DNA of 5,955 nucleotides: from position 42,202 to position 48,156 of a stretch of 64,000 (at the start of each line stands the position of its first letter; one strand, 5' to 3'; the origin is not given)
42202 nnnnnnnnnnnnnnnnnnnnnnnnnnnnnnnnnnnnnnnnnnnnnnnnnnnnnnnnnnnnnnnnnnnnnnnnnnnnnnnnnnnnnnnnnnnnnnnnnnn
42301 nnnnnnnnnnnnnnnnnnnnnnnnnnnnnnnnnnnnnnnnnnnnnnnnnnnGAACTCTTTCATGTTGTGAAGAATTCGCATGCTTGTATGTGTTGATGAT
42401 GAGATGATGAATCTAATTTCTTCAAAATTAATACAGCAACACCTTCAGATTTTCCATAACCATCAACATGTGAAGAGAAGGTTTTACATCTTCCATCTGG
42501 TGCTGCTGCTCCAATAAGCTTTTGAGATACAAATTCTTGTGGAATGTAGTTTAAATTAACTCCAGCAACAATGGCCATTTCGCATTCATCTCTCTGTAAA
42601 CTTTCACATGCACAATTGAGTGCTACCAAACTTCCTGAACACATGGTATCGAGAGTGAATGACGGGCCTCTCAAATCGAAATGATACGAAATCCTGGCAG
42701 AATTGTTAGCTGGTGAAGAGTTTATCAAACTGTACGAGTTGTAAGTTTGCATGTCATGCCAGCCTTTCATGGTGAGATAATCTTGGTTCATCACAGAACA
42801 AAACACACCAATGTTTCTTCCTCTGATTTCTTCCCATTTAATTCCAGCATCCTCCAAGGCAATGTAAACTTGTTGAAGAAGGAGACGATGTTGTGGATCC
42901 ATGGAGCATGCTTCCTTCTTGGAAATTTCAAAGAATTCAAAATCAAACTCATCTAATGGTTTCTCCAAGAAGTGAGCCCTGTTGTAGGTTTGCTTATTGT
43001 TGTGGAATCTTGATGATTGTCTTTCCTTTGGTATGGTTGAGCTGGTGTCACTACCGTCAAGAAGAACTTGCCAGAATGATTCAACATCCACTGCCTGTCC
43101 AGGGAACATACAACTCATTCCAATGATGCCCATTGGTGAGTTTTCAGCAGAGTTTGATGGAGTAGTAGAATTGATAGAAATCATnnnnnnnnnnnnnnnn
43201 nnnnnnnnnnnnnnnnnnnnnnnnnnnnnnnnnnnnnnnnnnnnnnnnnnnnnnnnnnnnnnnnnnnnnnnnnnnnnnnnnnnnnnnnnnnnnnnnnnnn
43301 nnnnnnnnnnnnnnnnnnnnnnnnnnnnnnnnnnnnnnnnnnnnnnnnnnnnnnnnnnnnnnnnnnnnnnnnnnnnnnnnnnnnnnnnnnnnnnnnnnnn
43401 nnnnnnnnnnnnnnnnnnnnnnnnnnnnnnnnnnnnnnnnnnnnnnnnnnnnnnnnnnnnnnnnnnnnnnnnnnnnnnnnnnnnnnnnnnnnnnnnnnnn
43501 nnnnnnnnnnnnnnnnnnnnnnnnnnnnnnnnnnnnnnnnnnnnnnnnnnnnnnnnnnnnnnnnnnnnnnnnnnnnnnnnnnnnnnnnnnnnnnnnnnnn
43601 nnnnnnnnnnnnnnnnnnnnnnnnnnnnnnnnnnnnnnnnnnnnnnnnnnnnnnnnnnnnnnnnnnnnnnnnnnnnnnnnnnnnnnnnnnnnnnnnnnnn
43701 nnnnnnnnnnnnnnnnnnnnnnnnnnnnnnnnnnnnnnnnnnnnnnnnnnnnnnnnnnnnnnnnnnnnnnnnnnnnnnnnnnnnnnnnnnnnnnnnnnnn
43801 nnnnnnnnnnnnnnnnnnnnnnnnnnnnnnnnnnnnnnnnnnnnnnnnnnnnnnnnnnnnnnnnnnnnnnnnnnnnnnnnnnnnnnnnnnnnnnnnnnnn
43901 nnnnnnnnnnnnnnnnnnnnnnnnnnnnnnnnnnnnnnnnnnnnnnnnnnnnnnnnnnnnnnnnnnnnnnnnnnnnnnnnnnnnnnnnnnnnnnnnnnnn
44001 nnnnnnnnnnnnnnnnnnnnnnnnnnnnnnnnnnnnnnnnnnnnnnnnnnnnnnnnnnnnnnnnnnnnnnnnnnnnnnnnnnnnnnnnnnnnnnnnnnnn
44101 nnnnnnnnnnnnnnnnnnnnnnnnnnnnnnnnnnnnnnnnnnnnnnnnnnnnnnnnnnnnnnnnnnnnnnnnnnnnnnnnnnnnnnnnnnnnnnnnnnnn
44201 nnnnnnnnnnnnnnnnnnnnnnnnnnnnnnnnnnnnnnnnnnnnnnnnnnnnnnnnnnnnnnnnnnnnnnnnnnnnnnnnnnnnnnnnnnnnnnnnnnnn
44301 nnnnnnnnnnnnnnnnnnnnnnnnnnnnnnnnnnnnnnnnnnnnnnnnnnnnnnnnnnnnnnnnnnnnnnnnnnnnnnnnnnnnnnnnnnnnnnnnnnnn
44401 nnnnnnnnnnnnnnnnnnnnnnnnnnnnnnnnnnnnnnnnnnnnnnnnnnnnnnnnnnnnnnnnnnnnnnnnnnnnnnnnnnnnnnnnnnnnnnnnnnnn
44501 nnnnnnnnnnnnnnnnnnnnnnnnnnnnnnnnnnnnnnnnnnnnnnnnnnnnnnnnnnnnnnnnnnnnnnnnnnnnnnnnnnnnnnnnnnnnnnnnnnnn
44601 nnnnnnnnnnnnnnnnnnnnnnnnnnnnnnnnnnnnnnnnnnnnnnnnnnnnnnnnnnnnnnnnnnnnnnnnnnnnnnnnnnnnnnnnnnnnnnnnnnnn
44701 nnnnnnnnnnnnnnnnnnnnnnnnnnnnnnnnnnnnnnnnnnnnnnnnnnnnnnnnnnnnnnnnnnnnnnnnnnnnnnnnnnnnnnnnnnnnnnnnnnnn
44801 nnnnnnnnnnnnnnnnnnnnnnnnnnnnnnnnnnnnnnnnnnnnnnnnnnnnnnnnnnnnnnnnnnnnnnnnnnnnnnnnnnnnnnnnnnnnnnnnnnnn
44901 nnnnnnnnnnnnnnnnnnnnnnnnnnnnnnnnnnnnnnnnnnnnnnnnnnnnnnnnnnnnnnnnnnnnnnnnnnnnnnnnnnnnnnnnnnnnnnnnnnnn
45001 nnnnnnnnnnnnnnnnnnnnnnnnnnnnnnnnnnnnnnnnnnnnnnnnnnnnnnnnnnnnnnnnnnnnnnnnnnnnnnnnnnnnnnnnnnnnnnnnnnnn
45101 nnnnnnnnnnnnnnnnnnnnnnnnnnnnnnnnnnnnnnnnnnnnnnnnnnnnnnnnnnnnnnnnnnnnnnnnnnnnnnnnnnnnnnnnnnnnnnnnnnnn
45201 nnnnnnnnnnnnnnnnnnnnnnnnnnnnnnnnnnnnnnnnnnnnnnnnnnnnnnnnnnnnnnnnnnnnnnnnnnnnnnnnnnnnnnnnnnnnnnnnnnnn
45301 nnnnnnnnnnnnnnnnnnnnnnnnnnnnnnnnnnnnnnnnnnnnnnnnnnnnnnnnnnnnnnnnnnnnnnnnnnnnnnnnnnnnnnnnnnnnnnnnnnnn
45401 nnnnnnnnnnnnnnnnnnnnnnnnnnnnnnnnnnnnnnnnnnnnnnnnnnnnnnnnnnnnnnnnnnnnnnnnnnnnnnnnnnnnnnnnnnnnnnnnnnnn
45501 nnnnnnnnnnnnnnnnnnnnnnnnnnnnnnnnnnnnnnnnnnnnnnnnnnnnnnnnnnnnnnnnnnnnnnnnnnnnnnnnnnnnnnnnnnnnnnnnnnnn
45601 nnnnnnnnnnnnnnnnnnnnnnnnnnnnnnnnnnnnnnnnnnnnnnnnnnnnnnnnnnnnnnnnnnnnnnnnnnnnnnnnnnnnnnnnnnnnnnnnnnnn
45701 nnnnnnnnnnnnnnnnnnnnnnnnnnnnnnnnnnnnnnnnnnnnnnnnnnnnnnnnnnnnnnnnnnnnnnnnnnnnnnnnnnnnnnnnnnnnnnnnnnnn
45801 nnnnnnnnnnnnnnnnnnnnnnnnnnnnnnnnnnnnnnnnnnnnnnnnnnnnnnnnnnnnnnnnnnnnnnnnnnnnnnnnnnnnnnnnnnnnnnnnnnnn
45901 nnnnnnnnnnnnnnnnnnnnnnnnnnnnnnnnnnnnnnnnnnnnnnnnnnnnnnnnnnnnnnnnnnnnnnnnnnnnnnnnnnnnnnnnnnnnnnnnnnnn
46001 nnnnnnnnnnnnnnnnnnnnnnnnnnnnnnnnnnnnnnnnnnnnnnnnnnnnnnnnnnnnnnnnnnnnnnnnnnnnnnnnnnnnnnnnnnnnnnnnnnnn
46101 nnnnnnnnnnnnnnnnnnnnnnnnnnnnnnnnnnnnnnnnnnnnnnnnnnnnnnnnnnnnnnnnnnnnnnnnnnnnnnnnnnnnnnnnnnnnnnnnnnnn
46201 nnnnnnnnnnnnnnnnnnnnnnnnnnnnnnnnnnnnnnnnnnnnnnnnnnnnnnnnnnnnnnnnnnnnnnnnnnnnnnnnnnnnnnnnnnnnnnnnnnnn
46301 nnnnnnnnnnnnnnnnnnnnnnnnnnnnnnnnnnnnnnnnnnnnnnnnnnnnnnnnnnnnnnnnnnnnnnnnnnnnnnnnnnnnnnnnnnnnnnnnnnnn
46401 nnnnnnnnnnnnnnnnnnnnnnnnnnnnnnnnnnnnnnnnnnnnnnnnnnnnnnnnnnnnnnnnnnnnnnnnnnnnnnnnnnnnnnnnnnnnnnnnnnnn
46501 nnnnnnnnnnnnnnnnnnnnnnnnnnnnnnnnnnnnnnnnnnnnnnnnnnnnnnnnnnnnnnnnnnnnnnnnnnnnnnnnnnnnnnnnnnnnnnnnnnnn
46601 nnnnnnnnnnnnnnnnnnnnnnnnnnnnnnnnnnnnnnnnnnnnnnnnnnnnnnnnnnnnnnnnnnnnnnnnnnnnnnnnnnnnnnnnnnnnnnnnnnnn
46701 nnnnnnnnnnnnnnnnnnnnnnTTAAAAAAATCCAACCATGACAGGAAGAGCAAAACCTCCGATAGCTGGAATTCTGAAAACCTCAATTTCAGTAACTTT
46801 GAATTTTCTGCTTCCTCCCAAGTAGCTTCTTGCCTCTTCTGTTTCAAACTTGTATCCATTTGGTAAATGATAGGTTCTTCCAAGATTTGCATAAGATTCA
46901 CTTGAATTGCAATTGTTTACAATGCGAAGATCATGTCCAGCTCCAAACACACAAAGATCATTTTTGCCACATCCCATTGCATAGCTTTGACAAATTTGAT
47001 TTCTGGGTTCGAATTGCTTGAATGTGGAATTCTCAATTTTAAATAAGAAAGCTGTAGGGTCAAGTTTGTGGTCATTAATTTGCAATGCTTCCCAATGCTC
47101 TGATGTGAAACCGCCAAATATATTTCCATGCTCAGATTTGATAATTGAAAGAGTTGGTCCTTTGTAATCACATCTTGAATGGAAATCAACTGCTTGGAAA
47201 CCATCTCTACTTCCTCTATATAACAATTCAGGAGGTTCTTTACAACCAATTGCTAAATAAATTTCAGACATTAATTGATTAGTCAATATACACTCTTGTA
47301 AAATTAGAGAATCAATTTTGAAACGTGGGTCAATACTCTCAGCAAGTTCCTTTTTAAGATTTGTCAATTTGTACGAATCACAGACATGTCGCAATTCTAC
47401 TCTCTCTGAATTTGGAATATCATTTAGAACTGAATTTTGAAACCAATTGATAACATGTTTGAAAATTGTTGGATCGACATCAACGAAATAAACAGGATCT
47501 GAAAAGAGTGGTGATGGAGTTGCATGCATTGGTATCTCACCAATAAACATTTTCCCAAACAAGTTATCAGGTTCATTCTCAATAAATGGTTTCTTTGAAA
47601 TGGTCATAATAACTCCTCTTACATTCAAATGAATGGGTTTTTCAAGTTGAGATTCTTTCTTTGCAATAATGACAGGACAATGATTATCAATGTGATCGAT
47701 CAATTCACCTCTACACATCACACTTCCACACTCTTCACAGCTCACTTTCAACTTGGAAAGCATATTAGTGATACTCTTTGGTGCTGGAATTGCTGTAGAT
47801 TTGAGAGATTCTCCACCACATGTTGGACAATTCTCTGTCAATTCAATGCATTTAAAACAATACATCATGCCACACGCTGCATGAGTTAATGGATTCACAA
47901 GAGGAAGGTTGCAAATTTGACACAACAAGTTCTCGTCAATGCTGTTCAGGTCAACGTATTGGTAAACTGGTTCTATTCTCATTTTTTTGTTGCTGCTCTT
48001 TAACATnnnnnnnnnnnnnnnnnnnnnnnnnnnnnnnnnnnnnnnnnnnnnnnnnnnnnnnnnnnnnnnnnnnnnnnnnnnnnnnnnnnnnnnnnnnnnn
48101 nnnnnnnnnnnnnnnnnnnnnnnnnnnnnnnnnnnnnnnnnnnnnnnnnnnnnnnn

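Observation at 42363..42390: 28-nt frameshifting insertion carrying adjacent EcoRI+SphI sites inside the PKS ketosynthase domain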

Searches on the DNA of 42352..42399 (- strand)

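Call 38: search_dna_similar(query=window:42352-42399:-, collection=plasmids, mode=distant, max_evalue=10, max_rows=10)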
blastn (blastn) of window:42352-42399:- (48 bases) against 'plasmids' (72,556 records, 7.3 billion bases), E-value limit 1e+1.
Records with a match: 9; places in all: 9; records where one place covers at least 80% of the query: 0.
Best place of each record, by identity: >=99% 5; 95-99% 1; 90-95% 1; 80-90% 2.
By first word of the organism name: Klebsiella 4; Bacillus 2; Allorhizobium 1; Halalkalicoccus 1; Polaromonas 1.
By predicted mobility (MOB-suite, as given by PLSDB): non-mobilizable 5; conjugative 4.
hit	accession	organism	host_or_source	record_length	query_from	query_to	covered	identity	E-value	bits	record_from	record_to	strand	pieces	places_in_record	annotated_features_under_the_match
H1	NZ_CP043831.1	Bacillus sp. BS98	oyster,whole organism,intestinal tract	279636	23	48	54%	88.5%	1e+1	35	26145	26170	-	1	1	none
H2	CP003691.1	Bacillus thuringiensis MC28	-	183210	23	48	54%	88.5%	1e+1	35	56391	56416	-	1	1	none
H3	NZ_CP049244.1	Allorhizobium pseudoryzae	cell culture,soil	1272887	5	27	48%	91.3%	1e+1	34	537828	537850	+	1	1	none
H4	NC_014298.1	Halalkalicoccus jeotgali B3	-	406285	5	25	44%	95.2%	1e+1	35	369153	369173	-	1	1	IclR family transcriptional regulator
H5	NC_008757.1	Polaromonas naphthalenivorans CJ2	-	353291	2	19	38%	100.0%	1e+1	34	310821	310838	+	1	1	hypothetical protein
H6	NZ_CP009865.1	Klebsiella pneumoniae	perirectal swab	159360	19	36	38%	100.0%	1e+1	34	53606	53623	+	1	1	none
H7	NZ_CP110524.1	Klebsiella pneumoniae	natural water sources close by farm or ...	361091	19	36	38%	100.0%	1e+1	34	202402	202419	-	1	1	none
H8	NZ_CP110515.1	Klebsiella pneumoniae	natural water sources close by farm or ...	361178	19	36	38%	100.0%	1e+1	34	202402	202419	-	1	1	none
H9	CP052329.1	Klebsiella pneumoniae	Homo sapiens,blood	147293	19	36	38%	100.0%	1e+1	34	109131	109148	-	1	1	none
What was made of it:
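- On Foreign insertion or engineered disruption scar: Only chance hits (E = 10) in PLSDB plasmids (call 38).
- A 48-nt query across the site finds only chance matches (E = 10) in 72,556 plasmid records (call 38).
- Tried and rejected: A search for vector or linker origin in plasmids gave only chance matches (call 38).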

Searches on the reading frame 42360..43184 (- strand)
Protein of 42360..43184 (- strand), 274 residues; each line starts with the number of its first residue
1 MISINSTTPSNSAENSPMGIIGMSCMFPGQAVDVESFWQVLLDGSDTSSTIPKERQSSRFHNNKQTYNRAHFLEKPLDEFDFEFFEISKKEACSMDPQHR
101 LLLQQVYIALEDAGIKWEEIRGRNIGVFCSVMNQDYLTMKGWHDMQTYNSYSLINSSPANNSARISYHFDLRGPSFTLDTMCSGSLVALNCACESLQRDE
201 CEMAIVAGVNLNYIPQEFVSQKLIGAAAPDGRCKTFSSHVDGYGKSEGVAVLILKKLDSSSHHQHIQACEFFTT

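Call 7: search_protein_families(library=pfam, proteins=[window:42360-43184:-])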
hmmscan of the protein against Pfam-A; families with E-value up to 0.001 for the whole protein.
window:42360-43184:- (274 aa): 1 family
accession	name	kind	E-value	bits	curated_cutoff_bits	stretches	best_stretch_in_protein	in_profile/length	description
PF00109.32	ketoacyl-synt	-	2.3e-66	224.4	20.8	1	17-258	3-250/252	Beta-ketoacyl synthase, N-terminal domain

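Call 13: find_encoding_contigs(protein=P0122, flank=10000)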
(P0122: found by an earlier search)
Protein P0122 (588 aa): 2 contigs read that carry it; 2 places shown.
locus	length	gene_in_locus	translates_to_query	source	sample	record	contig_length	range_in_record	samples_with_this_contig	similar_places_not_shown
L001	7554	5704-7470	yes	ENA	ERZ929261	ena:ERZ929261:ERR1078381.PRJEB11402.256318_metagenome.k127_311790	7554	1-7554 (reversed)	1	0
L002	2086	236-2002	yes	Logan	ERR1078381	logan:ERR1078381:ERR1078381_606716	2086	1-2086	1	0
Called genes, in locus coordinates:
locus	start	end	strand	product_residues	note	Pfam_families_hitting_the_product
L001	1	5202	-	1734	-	?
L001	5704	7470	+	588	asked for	PF00890:FAD_binding_2 (faint), PF01266:DAO (weak), PF01494:FAD_binding_3 (faint), PF01593:Amino_oxidase (faint), PF13450:NAD_binding_8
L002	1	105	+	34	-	?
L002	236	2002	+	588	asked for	PF00890:FAD_binding_2 (faint), PF01266:DAO (weak), PF01494:FAD_binding_3 (faint), PF01593:Amino_oxidase (faint), PF13450:NAD_binding_8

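Call 34: search_protein_representatives(protein=window:42360-43184:-)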
Query: 274 residues. Proteins with E-value up to 0.001 (for the whole library): 48567; up to 1e-10: 38721; up to 1e-30: 19453. The best 150 are listed.
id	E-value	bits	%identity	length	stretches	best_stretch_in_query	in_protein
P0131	2.3e-271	912.5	38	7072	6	12-260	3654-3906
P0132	6.4e-245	825.8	37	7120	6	17-260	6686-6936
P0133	2.4e-244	824.0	37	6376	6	15-259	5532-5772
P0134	5.9e-239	806.3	39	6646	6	17-267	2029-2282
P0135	4.5e-237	800.1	37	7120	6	12-259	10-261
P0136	4.9e-237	800.0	36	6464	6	10-260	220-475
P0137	3.9e-234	790.5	36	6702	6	12-259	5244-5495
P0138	2.0e-233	788.1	38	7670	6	17-260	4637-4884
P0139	2.3e-232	784.7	37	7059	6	14-268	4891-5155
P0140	5.6e-228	770.3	38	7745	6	8-267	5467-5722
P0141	4.7e-226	764.0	37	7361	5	13-260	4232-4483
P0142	1.0e-225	762.9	38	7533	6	16-257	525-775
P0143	1.4e-223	755.8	37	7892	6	13-261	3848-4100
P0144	1.2e-221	749.5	38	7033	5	9-265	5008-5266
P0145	1.4e-220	746.1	37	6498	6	15-260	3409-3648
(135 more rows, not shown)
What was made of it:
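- Tried and rejected: It was uninformative about near relatives (call 34).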

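Call 39: search_protein_families(library=pfam, proteins=[P0122], max_evalue=0.00001)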
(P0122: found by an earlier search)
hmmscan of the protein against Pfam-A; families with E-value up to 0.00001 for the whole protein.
P0122 (588 aa): 4 families
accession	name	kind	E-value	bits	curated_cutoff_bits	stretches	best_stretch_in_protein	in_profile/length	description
PF13450.12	NAD_binding_8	-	2.3e-12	47.5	21.9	1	63-130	1-63/68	NAD(P)-binding Rossmann-like domain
PF01593.30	Amino_oxidase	-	1.1e-07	31.9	19.8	0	68-104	1-37/443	Flavin containing amine oxidoreductase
PF01266.30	DAO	-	1.5e-07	31.7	27.9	0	60-95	1-37/353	FAD dependent oxidoreductase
PF00890.30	FAD_binding_2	-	2.3e-06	27.5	20.4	0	60-98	1-39/414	FAD binding domain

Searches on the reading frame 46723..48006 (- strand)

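Call 39: search_protein_families(library=pfam, proteins=[P0122, window:46723-48006:-], max_evalue=0.00001)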
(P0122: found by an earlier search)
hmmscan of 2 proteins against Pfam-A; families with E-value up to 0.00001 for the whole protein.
P0122 (588 aa): 4 families
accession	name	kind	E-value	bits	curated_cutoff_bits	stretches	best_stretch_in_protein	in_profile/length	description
PF13450.12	NAD_binding_8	-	2.3e-12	47.5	21.9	1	63-130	1-63/68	NAD(P)-binding Rossmann-like domain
PF01593.30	Amino_oxidase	-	1.1e-07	31.9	19.8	0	68-104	1-37/443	Flavin containing amine oxidoreductase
PF01266.30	DAO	-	1.5e-07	31.7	27.9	0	60-95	1-37/353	FAD dependent oxidoreductase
PF00890.30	FAD_binding_2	-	2.3e-06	27.5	20.4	0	60-98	1-39/414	FAD binding domain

window:46723-48006:- (427 aa): 1 family
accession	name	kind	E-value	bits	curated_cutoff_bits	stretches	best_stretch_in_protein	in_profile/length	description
PF07534.22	TLD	-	7e-23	81.8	24.5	1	238-412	5-169/170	TLDc domain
